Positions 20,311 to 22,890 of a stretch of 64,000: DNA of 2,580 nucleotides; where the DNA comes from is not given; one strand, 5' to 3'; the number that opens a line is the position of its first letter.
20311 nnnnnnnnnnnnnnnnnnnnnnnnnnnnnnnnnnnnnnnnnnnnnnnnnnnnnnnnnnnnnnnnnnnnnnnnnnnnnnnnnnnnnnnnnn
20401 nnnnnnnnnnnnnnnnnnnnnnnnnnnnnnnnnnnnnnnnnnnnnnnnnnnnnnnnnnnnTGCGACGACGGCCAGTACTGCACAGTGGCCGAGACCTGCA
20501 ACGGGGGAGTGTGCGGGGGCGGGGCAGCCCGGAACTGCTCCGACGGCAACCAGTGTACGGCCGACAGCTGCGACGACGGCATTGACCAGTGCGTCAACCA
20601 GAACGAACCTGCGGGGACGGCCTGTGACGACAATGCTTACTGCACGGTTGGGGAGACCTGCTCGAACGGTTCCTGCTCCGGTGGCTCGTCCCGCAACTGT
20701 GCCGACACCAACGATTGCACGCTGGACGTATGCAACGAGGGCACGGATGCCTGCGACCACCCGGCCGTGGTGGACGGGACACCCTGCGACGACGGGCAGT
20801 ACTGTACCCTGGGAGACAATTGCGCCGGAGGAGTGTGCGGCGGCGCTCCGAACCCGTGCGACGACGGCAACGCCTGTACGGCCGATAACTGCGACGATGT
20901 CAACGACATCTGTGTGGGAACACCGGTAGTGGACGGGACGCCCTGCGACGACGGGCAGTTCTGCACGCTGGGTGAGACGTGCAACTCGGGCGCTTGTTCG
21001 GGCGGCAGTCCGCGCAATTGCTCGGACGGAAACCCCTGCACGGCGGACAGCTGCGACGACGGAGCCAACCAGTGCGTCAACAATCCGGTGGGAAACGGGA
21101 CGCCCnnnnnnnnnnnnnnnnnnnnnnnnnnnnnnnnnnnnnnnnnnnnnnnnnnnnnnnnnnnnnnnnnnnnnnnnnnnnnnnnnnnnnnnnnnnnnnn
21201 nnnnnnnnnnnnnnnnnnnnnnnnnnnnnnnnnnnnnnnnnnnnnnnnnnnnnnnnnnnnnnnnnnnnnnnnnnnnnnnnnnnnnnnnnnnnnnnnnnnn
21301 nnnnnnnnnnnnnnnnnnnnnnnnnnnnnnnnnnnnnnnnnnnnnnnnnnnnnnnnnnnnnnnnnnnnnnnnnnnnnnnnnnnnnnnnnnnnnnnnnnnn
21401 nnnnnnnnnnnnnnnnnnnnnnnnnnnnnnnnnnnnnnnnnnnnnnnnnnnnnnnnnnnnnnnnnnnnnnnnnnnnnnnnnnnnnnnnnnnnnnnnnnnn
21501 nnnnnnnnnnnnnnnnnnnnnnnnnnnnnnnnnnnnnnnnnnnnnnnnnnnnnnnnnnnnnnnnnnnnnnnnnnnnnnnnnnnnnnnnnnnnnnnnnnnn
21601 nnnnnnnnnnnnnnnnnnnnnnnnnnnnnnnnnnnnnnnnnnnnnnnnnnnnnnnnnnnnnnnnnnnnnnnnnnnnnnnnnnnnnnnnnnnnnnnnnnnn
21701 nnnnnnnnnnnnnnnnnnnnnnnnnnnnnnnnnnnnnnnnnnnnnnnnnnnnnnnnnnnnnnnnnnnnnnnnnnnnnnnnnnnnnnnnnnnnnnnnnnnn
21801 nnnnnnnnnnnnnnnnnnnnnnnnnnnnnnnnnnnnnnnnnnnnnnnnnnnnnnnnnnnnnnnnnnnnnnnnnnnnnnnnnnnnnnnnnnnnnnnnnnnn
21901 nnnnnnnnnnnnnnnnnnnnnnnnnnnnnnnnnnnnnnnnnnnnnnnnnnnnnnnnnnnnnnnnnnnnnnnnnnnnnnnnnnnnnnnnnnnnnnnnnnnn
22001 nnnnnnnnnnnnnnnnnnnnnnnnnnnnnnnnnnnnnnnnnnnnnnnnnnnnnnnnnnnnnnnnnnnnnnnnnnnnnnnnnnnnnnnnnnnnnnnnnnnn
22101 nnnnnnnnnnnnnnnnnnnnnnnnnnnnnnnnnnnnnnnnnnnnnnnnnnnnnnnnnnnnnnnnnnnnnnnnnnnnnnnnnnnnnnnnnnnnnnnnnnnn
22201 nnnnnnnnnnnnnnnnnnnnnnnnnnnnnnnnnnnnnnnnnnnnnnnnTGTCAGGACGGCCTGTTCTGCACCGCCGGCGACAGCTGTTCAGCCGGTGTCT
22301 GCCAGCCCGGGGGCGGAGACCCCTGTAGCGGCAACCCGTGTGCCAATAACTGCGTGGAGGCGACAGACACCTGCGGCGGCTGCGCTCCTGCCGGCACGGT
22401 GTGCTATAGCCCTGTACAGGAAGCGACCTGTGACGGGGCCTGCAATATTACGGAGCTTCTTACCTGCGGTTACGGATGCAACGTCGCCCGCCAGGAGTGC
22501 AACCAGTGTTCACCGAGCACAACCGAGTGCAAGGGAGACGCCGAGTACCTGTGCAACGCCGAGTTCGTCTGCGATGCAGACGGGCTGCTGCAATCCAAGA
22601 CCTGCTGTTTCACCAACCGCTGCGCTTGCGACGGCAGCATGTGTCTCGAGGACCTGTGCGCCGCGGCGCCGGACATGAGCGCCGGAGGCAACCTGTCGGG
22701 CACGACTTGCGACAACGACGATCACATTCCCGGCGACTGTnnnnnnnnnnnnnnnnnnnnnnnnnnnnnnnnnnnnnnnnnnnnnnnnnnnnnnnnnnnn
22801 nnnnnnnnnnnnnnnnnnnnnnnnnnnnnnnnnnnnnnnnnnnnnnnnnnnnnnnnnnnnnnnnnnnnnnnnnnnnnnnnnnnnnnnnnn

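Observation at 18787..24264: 1825-aa secreted protein built from about 21 tandem cysteine-rich repeats, ending in a proprotein-convertase P-domain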

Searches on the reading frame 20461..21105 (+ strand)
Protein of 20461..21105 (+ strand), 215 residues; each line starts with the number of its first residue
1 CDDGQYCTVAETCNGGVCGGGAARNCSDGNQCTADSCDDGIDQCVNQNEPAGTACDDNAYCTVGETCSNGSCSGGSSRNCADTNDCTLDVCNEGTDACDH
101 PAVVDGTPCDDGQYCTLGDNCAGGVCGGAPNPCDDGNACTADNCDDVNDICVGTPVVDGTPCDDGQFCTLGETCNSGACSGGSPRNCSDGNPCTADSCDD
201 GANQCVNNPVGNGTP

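Call 41: predict_structure(alignment_id=A3)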
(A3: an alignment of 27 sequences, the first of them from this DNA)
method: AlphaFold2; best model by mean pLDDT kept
length: 215 residues; sequences in the alignment: 27
mean_pLDDT: 85.5   pTM: 0.44
mean pLDDT of the five models: 85.5, 76.0, 73.2, 66.2, 56.9
residues with pLDDT >= 90: 63; 70-90: 148; 50-70: 4; < 50: 0
segments of 3 or more residues with pLDDT < 50: none
pLDDT, mean of each block of 10 residues (from residue 1): 81 84 88 90 90 83 87 85 92 84 91 79 88 86 82 89 75 86 83 87 86 86
secondary structure, 60 per line:
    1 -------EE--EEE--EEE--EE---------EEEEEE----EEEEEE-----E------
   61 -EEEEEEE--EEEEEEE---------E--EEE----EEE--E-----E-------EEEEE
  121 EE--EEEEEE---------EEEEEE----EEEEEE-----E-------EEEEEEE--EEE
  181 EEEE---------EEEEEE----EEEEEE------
elements in order: E12-14 E17-19 E33-38 E43-48 E62-68 E71-77 E90-92 E97-99 E116-122 E125-130 E140-145 E150-155 E169-175 E178-184 E194-199 E204-209

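Call 54: fold_search(model_id=the predicted structure, library=pdb)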
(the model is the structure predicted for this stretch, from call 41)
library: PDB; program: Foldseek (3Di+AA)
matches with E <= 10: 40; with E <= 0.001: 1
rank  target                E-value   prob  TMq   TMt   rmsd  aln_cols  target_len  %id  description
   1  9gjb_H                7.0e-05  0.96  0.15  0.07  26.9       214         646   21  Entamoeba histolytica Gal/GalNAc lectin, mode 2 (released 2026-02-11)
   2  9gjf_H                1.7e-03  0.72  0.15  0.06  26.9       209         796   20  Entamoeba histolytica Gal/GalNAc lectin in presence of monoclonal antibody CP33-H/L-LA22, mode 3 (released 2026-02-11)
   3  9gjg_H                1.9e-03  0.75  0.15  0.06  26.9       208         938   21  Entamoeba histolytica Gal/GalNAc lectin bound to monoclonal antibody CP33-H/L-LA22 (released 2026-02-11)
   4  9gjc_H                2.1e-03  0.72  0.15  0.06  26.8       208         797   19  Entamoeba histolytica Gal/GalNAc lectin, mode 3 (released 2026-02-11)
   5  9gja_H                2.1e-03  0.69  0.15  0.07  26.8       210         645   21  Entamoeba histolytica Gal/GalNAc lectin, mode 1 (released 2026-02-11)
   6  9o58_A                2.7e-01  0.15  0.13  0.05  16.2       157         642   22  Zymogen ADAM17-iRhom2 complex bound by the MEDI3622 Fab (released 2025-06-25)
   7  6phd_C                7.3e-01  0.04  0.11  0.14  27.3       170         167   14  Pfs25 in complex with the human transmission blocking antibody 2586 (released 2019-10-02)
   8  6b0h_I                1.2e+00  0.03  0.12  0.14  27.8       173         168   13  Crystal structure of Pfs25 in complex with the transmission blocking antibody 1262 (released 2017-11-15)
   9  10ft_B                2.0e+00  0.02  0.12  0.12  28.6       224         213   12  Cryo-EM structure of receptor tyrosine kinase ROS1 in complex with NELL2 (released 2026-02-25)
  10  6phc_E                2.2e+00  0.03  0.12  0.15  22.6       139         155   14  Pfs25 in complex with the human transmission blocking antibody 2544 (released 2019-10-02)
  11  5wfl_A                2.5e+00  0.02  0.10  0.08  21.5       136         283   10  Kelch domain of human Keap1 in open unliganded conformation (released 2018-09-19)
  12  8r0t_B                2.8e+00  0.04  0.12  0.07  13.1       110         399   19  STRUCTURE OF THE MOUSE FCGBP DIMER PROTEIN IN ITS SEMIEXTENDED CONFORMATION (released 2025-01-08)
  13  6b0h_J                2.8e+00  0.02  0.12  0.14  27.5       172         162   13  Crystal structure of Pfs25 in complex with the transmission blocking antibody 1262 (released 2017-11-15)
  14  7k2d_B                3.3e+00  0.02  0.10  0.08  21.2       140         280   11  Kelch domain of human KEAP1 bound to Nrf2 linear peptide, Ac-GDEETGE-NH2 (released 2021-04-07)
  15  6phb_E                3.7e+00  0.01  0.11  0.13  28.1       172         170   16  Pfs25 in complex with the human transmission blocking antibody 2530 (released 2019-10-02)
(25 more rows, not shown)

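Call 67: search_protein_families(library=pfam, alignment_id=A3, max_evalue=0.01)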
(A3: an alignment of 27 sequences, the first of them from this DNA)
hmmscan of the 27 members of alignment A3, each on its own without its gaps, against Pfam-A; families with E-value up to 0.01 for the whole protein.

A. member 1, seq(215 aa): 1 family
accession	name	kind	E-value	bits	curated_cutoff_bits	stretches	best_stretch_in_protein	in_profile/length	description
PF00526.23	Dicty_CTDC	-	7.5e-05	22.9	27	2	133-156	2-24/24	Dictyostelium (slime mold) repeat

B. families by the number of members that match (of 27 scanned): 3 families
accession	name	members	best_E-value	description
PF00526.23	Dicty_CTDC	23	5.4e-10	Dictyostelium (slime mold) repeat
PF17771.6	ADAMTS_CR_2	1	0.0026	ADAMTS cysteine-rich domain 2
PF22473.1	PilJ_Pilin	1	0.0047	PilJ, Pilin domain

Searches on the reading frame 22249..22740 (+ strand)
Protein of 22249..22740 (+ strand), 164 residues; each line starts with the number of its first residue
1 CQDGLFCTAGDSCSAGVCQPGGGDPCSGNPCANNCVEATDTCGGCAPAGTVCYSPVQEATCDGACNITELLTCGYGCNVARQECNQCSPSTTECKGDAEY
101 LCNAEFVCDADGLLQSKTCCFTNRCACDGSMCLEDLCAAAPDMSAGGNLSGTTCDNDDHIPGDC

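Call 13: search_protein_families(library=pfam, proteins=[window:22249-22740:+], max_evalue=10)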
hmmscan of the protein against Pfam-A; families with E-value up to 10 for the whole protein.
seq(164 aa): 0 families
